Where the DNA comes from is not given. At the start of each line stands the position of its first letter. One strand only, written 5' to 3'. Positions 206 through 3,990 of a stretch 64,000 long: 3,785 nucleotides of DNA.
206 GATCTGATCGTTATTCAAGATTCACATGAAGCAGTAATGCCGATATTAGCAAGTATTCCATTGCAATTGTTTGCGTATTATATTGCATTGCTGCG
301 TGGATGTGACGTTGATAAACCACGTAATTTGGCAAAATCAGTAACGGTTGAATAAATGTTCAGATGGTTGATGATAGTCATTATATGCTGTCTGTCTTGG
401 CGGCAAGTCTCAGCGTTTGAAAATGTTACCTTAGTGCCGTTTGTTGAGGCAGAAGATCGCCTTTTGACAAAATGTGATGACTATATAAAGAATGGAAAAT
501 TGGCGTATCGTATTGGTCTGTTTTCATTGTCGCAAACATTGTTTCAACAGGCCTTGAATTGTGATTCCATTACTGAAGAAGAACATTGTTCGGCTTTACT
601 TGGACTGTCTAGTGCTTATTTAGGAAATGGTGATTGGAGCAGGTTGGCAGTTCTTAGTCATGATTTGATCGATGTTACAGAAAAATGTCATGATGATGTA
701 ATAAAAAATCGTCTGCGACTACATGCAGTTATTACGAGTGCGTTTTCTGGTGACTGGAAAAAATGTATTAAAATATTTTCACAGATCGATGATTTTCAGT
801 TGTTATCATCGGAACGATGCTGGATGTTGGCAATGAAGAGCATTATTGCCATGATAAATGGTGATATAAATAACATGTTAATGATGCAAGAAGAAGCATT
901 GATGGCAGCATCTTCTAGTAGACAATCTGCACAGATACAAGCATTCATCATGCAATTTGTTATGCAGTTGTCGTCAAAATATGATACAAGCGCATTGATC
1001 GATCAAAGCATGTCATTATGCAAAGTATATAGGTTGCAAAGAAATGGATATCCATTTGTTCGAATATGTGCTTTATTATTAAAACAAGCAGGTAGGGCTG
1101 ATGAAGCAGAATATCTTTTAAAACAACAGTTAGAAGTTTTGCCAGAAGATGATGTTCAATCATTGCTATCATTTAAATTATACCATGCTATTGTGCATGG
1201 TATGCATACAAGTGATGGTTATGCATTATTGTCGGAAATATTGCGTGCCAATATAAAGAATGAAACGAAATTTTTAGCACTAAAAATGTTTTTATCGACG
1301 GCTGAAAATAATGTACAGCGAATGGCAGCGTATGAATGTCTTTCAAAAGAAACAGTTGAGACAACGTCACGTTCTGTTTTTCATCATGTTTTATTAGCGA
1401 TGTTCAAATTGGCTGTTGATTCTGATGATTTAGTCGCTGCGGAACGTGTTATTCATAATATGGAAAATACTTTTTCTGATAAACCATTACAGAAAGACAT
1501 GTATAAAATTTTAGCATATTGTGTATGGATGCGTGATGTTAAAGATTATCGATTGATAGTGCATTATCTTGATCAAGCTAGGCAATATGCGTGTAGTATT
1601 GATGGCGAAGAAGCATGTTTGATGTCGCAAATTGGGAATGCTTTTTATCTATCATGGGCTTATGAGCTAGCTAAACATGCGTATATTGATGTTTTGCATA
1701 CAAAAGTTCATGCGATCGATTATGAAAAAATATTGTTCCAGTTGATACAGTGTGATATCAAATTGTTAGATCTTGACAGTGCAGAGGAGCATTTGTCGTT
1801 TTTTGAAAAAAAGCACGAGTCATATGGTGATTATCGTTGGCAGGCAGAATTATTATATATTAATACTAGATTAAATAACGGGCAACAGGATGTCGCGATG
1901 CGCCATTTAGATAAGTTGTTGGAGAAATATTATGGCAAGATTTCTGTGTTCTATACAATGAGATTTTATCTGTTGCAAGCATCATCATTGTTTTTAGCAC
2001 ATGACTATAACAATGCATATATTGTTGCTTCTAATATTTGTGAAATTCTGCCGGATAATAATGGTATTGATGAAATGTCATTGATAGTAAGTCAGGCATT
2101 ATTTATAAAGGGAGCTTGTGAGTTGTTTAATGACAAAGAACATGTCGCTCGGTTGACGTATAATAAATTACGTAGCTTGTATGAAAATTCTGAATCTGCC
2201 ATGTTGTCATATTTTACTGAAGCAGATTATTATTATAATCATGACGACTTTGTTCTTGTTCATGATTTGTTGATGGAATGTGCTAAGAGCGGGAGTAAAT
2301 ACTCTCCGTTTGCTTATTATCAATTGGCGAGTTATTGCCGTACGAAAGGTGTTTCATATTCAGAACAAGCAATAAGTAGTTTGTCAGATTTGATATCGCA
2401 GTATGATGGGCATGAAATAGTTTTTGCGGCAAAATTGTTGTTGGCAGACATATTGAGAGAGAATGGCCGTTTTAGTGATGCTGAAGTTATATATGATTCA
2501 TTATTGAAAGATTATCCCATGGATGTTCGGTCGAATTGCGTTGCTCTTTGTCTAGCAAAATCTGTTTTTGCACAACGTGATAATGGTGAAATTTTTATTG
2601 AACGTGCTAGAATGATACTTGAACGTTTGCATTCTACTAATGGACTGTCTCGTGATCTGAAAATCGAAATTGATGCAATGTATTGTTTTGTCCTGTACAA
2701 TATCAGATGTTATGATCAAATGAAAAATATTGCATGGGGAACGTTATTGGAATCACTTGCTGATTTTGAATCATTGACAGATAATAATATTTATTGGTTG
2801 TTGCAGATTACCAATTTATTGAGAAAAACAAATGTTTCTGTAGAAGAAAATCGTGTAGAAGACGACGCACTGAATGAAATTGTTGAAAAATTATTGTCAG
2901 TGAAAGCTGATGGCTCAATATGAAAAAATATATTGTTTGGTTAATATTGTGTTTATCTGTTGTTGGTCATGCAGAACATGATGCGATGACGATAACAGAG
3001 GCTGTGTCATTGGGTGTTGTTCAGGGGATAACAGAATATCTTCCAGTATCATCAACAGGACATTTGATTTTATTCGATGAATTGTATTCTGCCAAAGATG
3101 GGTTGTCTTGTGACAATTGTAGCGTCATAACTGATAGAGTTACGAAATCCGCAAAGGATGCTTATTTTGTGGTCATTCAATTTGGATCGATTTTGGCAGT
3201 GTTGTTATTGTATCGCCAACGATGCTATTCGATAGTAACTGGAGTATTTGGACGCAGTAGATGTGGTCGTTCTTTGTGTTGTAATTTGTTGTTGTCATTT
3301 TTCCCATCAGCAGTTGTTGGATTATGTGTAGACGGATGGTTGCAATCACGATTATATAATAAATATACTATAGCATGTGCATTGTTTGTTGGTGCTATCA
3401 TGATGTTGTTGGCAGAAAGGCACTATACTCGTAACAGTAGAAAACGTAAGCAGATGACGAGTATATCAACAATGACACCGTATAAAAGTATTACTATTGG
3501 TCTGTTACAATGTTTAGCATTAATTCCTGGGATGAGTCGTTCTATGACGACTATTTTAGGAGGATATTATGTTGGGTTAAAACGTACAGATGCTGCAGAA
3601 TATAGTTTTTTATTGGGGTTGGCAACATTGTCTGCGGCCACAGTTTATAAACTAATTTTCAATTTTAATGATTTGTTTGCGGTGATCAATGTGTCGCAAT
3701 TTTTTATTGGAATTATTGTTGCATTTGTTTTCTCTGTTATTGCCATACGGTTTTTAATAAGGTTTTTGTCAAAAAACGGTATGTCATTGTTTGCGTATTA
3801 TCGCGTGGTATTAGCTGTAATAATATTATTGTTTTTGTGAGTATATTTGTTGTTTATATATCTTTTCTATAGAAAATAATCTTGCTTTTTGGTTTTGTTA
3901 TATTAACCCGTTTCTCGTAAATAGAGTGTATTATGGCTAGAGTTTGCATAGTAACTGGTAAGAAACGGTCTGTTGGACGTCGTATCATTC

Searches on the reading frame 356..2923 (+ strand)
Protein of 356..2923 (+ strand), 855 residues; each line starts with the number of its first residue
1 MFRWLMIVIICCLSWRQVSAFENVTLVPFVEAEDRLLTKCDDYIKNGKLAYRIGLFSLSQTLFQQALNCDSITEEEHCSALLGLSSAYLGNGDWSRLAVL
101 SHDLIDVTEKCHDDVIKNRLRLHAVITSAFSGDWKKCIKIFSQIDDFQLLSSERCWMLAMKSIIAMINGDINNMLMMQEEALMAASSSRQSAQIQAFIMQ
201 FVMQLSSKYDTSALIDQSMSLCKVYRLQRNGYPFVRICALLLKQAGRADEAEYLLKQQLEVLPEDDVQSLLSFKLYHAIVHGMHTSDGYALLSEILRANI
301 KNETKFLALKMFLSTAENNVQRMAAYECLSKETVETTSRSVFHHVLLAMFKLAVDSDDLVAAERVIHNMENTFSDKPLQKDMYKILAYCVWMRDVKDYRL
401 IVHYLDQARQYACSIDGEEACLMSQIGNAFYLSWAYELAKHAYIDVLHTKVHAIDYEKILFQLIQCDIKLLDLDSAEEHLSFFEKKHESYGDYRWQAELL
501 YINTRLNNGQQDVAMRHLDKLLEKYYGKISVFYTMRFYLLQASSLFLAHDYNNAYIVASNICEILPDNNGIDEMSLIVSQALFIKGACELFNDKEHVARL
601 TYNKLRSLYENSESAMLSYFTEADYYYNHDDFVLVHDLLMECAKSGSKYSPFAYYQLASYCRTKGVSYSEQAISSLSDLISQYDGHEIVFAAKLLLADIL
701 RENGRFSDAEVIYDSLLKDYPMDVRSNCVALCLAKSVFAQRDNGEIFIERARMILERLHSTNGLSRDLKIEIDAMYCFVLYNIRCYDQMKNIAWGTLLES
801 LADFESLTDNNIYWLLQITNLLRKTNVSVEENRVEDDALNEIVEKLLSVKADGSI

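Call 9: search_protein_families(library=pfam, proteins=[window:356-2923:+], max_evalue=0.001)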
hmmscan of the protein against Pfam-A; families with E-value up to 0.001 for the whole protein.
window:356-2923:+ (855 aa): 4 families
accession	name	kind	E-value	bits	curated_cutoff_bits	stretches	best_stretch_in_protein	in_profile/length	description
PF13428.12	TPR_14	-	3.2e-10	40.1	23.5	0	691-721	2-32/44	Tetratricopeptide repeat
PF14559.12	TPR_19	-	1.8e-08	35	25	0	671-723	9-58/68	Tetratricopeptide repeat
PF13174.12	TPR_6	-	1.1e-05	26.2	26.3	0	692-721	2-31/33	Tetratricopeptide repeat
PF13432.12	TPR_16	-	0.00014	22.6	32.7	0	671-721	15-62/65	Tetratricopeptide repeat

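Call 47: find_encoding_contigs(protein=window:356-2923:+, flank=10000, max_places=3)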
Protein window:356-2923:+ (855 aa): no gene with exactly this product is on record in the collection.

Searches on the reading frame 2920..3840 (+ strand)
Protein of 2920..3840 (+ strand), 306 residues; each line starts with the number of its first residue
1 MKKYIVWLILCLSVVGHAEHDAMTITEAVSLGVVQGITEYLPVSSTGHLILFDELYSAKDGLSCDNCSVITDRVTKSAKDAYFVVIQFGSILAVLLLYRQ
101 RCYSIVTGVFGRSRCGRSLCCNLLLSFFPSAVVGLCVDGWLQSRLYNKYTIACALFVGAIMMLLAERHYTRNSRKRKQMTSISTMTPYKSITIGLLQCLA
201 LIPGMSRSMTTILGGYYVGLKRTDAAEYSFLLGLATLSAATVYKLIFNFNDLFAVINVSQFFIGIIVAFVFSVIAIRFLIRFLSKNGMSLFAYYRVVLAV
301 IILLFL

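Call 9: search_protein_families(library=pfam, proteins=[window:2920-3840:+], max_evalue=0.001)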
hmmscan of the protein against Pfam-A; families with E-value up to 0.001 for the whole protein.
window:2920-3840:+ (306 aa): 1 family
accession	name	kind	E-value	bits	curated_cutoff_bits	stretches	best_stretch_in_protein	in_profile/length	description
PF02673.24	BacA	-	9e-70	235.7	33.4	1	28-301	1-257/257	Bacitracin resistance protein BacA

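Call 50: find_encoding_contigs(protein=window:2920-3840:+, flank=10000, max_places=3)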
Protein window:2920-3840:+ (306 aa): 7 contigs read that carry it; 3 places shown.
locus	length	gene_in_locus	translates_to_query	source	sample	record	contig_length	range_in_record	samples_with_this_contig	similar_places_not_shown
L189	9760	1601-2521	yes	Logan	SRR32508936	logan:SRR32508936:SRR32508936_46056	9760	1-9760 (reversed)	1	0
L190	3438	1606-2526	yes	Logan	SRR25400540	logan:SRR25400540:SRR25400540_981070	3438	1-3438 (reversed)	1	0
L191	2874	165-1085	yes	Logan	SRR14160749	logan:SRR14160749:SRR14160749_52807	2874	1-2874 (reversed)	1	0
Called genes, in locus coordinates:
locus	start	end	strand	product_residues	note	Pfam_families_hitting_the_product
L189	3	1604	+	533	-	?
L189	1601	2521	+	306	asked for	PF02673:BacA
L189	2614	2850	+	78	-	PF00830:Ribosomal_L28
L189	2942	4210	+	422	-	PF02403:Seryl_tRNA_N, PF00587:tRNA-synt_2b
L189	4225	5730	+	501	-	PF00587:tRNA-synt_2b, PF03129:HGTP_anticodon, PF09180:ProRS-C_1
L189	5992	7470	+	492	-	PF02934:GatB_N, PF02637:GatB_Yqey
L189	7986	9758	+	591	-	?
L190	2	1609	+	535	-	?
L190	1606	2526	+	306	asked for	PF02673:BacA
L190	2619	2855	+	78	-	PF00830:Ribosomal_L28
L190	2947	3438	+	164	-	?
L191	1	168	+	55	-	?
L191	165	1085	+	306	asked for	PF02673:BacA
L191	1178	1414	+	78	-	PF00830:Ribosomal_L28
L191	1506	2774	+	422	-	PF02403:Seryl_tRNA_N, PF00587:tRNA-synt_2b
